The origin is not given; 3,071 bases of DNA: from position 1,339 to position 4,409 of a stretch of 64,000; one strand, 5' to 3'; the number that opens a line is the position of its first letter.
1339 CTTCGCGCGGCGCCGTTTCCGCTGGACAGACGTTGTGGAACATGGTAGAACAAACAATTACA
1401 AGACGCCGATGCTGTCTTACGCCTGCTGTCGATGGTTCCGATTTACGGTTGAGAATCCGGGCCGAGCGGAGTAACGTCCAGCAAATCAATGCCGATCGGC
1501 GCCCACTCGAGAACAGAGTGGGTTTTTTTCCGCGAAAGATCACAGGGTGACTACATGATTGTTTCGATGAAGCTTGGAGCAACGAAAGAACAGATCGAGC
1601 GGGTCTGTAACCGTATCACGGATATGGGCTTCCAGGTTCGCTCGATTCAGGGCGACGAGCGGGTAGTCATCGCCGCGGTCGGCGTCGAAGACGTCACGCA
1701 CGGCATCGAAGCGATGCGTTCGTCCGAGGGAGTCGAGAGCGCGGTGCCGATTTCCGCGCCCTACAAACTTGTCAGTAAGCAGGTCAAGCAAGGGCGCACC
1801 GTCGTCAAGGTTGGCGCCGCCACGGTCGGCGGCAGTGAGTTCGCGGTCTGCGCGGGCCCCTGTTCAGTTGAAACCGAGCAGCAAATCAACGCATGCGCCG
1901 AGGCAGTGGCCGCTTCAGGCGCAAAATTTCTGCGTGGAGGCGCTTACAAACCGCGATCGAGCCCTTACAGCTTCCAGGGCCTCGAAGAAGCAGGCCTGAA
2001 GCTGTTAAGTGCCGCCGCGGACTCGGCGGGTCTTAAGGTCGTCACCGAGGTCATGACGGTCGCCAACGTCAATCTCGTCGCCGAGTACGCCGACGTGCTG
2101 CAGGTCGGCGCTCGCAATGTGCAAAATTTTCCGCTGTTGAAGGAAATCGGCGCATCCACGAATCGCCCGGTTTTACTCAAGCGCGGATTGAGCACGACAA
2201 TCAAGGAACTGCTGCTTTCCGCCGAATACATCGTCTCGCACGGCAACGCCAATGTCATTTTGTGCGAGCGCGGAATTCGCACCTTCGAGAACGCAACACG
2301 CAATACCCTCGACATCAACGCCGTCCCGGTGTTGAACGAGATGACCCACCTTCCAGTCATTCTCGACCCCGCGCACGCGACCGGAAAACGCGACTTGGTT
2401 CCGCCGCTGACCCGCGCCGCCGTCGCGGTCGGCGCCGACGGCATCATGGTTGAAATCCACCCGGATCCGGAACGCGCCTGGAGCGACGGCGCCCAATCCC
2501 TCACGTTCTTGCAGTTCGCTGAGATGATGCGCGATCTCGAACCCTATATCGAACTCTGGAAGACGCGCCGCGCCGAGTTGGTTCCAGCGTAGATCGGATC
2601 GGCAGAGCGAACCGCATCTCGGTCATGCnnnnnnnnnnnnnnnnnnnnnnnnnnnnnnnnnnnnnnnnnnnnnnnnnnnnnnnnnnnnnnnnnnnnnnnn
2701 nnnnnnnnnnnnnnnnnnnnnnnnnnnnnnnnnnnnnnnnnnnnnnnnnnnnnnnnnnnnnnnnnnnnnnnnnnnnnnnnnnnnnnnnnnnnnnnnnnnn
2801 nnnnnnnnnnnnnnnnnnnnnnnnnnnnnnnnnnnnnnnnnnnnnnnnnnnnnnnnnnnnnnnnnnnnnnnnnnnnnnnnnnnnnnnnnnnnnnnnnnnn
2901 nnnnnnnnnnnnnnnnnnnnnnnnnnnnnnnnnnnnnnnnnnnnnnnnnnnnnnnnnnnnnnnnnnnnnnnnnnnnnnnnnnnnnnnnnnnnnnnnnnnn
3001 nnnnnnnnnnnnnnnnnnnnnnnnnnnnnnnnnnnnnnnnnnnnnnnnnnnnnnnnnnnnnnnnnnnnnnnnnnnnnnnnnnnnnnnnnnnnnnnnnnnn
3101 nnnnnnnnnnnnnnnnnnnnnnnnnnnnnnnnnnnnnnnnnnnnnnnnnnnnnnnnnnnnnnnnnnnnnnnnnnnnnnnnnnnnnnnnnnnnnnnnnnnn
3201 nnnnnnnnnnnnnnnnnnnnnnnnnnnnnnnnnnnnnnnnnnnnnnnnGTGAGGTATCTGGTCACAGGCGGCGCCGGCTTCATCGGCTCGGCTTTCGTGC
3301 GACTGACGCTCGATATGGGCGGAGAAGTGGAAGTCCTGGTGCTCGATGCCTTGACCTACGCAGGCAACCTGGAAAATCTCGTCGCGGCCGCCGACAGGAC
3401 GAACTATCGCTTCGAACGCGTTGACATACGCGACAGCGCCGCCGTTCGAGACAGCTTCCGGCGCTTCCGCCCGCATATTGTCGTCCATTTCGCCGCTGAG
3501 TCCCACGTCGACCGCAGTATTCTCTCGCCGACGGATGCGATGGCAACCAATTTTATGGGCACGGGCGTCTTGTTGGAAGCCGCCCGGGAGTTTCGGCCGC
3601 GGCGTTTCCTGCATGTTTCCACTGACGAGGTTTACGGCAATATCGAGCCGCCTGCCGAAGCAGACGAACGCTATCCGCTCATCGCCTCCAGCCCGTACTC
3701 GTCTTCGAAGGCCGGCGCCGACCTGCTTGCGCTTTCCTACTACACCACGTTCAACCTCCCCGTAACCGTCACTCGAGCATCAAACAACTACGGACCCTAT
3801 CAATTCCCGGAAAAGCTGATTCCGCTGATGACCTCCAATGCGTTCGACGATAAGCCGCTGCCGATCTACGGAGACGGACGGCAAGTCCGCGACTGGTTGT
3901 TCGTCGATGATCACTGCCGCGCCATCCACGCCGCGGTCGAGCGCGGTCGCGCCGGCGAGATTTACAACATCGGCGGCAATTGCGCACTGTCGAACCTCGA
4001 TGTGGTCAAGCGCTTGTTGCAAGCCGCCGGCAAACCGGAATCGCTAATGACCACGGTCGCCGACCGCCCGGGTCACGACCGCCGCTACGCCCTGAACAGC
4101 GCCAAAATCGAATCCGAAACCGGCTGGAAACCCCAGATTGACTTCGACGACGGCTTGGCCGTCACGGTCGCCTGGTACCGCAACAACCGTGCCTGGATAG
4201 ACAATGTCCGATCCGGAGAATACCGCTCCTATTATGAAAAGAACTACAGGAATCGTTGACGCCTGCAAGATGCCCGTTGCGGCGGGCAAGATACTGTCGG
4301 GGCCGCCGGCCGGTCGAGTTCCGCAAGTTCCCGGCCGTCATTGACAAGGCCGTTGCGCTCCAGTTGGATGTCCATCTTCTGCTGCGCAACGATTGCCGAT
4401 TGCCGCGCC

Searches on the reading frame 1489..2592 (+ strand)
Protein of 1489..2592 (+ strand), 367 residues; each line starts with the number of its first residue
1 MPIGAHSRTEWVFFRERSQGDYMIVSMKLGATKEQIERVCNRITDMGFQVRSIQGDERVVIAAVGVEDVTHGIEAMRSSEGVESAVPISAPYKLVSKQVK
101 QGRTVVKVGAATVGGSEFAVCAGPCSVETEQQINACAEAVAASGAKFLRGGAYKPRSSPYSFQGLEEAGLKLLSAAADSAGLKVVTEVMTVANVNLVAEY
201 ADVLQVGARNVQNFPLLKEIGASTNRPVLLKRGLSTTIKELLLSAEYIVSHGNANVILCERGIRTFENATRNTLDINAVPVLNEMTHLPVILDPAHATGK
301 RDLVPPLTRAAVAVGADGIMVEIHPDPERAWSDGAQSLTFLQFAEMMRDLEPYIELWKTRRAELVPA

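Call 9: search_protein_families(library=ncbifam, proteins=[window:1489-2592:+], max_evalue=0.001)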
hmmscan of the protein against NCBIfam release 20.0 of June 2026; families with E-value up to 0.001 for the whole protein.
window:1489-2592:+ (367 aa): 9 families
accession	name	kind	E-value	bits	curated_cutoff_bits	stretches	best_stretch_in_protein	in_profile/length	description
NF006421.0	PRK08673.1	subfamily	2.4e-142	474.1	335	1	23-356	1-332/338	3-deoxy-7-phosphoheptulonate synthase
TIGR01361.1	DAHP_synth_Bsub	equivalog_domain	2.8e-117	390.7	267.75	1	94-350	2-257/260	3-deoxy-7-phosphoheptulonate synthase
NF009933.0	PRK13396.1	subfamily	1.1e-114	383.1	486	1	23-351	1-335/352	3-deoxy-7-phosphoheptulonate synthase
NF009239.0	PRK12595.1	equivalog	3.5e-111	371.6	279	1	94-355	95-355/360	bifunctional 3-deoxy-7-phosphoheptulonate synthase/chorismate mutase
NF041229.1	BagF_FevY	exception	6.2e-106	354.4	700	1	30-346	4-318/340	phospho-2-dehydro-3-deoxyheptonate aldolase BagF/FevY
TIGR01362.1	KDO8P_synth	equivalog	2e-35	122.2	314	1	117-356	2-255/258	3-deoxy-8-phosphooctulonate synthase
NF003543.0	PRK05198.1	equivalog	1.4e-34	119.3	242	1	112-354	11-268/273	3-deoxy-8-phosphooctulonate synthase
NF009109.0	PRK12457.1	equivalog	2.9e-22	79.2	457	1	156-351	61-266/281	3-deoxy-8-phosphooctulonate synthase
TIGR03569.1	NeuB_NnaB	equivalog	0.00049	19.2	399.65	1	165-349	73-250/329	N-acetylneuraminate synthase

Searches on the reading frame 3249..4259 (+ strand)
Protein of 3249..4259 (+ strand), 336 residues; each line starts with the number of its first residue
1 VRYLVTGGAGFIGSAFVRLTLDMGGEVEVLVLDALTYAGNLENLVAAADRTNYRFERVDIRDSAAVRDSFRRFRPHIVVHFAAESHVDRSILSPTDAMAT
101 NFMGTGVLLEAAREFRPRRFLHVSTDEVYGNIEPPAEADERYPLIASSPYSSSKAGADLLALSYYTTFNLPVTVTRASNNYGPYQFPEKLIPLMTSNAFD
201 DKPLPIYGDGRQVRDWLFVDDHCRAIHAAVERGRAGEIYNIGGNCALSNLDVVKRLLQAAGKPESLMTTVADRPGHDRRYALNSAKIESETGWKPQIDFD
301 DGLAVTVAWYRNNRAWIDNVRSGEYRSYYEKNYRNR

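Call 9: search_protein_families(library=ncbifam, proteins=[window:3249-4259:+], max_evalue=0.001)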
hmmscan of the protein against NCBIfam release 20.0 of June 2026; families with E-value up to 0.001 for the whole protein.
window:3249-4259:+ (336 aa): 26 families (the best 25 are shown)
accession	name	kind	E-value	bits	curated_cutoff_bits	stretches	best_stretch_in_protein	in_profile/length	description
TIGR01181.1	dTDP_gluc_dehyt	equivalog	2.5e-130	434.3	365.1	1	2-319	1-320/321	dTDP-glucose 4,6-dehydratase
NF007490.0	PRK10084.1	subfamily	1.8e-108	362.8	649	1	1-335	1-359/361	dTDP-glucose 4,6-dehydratase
NF007582.0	PRK10217.1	equivalog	7.9e-101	337.7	698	1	2-326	3-347/355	dTDP-glucose 4,6-dehydratase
TIGR04180.1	EDH_00030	hypoth_equivalog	7.6e-46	156.5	475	1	4-297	2-296/297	NAD-dependent 4,6-dehydratase LegB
TIGR01179.1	galE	equivalog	3.6e-36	124.7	262.3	1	4-314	3-329/332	UDP-glucose 4-epimerase GalE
TIGR02622.1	CDP_4_6_dhtase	equivalog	4.4e-36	124.8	278.45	1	3-315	7-335/352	CDP-glucose 4,6-dehydratase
NF007956.0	PRK10675.1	subfamily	2.2e-22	79.6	394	1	1-311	1-330/338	UDP-glucose 4-epimerase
TIGR03466.1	HpnA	hypoth_equivalog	5.3e-19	68.3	367.65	1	2-264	2-250/327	hopanoid-associated sugar epimerase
TIGR02197.1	heptose_epim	equivalog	1.4e-18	67.1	274.6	1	4-276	2-274/316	ADP-glyceromanno-heptose 6-epimerase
TIGR01214.1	rmlD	equivalog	2.5e-15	56.3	224.05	1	3-264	2-230/285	dTDP-4-dehydrorhamnose reductase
NF011728.1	PRK15181.1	equivalog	7.6e-15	54.8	760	1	2-313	17-340/348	Vi polysaccharide biosynthesis UDP-N-acetylglucosaminuronic acid C-4 epimerase TviC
NF042422.1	oxyalk_red_OleD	equivalog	3.6e-13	49.6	580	1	1-265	1-255/329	2-alkyl-3-oxoalkanoate reductase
TIGR01472.1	gmd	equivalog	9.2e-13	48.1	415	1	4-229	4-238/342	GDP-mannose 4,6-dehydratase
NF047922.1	GDPFucSynFcl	equivalog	4.6e-12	46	500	1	56-314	35-305/308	GDP-L-fucose synthase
NF043036.1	ErythonDh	equivalog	5.4e-10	39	325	1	1-164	1-163/321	D-erythronate dehydrogenase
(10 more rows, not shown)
